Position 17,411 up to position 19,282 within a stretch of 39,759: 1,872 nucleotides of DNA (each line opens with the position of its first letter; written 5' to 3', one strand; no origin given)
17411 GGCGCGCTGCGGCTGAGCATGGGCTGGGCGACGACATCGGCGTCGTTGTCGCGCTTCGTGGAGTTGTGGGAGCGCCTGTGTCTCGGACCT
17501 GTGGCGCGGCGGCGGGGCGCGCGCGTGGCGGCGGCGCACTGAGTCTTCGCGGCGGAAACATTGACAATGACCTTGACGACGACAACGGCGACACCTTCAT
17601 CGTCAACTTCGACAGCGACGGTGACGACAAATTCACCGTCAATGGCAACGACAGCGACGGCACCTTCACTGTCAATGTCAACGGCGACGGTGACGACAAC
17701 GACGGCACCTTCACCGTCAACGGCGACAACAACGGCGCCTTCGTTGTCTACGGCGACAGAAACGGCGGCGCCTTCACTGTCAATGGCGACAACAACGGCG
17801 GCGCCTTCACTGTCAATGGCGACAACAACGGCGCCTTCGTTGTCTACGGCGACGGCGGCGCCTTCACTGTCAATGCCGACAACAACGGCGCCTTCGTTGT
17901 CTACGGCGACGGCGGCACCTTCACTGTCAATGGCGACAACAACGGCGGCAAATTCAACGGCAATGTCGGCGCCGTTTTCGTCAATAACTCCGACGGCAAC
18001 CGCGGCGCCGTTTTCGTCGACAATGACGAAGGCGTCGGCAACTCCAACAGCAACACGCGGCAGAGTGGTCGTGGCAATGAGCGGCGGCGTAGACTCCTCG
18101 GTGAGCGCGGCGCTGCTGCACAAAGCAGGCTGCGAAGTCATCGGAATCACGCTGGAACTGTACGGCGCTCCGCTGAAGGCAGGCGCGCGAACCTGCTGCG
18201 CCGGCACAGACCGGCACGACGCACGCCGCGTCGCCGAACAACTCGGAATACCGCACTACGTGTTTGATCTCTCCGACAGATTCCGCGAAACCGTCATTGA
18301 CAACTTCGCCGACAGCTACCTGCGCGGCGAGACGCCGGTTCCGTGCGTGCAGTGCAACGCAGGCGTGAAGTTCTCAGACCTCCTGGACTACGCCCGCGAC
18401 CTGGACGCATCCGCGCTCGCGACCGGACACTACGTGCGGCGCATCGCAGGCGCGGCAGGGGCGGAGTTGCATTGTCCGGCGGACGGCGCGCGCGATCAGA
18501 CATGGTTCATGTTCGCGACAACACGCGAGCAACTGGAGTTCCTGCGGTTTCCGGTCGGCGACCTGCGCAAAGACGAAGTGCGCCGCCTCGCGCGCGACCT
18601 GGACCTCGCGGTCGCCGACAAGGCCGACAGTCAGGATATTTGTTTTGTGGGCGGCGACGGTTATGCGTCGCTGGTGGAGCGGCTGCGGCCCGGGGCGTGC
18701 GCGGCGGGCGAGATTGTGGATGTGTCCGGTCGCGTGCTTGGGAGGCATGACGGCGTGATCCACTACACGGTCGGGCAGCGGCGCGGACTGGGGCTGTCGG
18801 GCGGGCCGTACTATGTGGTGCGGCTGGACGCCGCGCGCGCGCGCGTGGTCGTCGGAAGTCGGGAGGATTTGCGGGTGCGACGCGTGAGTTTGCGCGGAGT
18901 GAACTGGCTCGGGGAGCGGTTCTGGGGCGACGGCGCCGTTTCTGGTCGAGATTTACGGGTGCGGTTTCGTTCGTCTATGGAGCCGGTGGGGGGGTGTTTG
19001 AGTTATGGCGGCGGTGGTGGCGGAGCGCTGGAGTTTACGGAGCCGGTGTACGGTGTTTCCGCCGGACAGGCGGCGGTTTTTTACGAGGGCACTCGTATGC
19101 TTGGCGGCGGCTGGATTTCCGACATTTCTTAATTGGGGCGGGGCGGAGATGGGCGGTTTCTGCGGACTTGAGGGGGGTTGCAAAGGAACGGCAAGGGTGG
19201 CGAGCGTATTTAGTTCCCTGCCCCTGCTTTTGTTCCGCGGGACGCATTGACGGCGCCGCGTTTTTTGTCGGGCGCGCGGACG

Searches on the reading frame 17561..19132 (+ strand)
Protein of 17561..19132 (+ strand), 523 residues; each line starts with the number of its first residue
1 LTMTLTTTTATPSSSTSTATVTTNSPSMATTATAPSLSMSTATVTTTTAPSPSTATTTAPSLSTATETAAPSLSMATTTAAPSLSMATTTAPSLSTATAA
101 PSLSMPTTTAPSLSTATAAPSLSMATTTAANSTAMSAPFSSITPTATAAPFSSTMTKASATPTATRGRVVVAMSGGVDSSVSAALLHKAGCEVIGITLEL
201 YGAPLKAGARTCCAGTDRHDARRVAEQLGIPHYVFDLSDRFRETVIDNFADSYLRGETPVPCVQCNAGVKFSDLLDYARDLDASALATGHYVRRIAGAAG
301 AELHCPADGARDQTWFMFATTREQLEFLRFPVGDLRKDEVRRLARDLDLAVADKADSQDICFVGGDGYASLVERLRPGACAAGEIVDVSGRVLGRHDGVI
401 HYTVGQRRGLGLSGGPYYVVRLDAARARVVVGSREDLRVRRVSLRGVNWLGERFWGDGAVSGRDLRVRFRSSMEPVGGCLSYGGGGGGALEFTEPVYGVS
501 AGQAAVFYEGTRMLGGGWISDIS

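Call 38: search_protein_families(library=pfam, proteins=[window:17561-19132:+], max_evalue=0.01)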
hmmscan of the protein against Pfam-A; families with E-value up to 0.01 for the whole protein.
window:17561-19132:+ (523 aa): 8 families
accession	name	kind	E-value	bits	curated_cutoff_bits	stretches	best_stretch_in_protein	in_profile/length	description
PF03054.22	tRNA_Me_trans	-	1.3e-68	231.1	20.6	1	168-364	2-201/202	tRNA methyl transferase HUP domain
PF20259.3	tRNA_Me_trans_M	-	3.9e-18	65.2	27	1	381-432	11-65/66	tRNA methyl transferase PRC-barrel domain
PF20258.4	tRNA_Me_trans_C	-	5e-12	46.4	20.6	1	461-519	19-77/77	Aminomethyltransferase beta-barrel domain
PF00733.27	Asn_synthase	-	6.9e-05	23.1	21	1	156-239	7-81/354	Asparagine synthase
PF02540.23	NAD_synthase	-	9e-05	22.2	21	1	168-242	20-86/242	NAD synthase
PF02568.20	ThiI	-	0.00024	21.2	20.5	1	165-199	2-36/197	Thiamine biosynthesis protein (ThiI)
PF06508.19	QueC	-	0.0005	20.1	22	1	169-238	2-61/210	Queuosine biosynthesis protein QueC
PF00764.25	Arginosuc_synth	-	0.0048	17.4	27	1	168-200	1-34/162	Arginosuccinate synthase N-terminal HUP domain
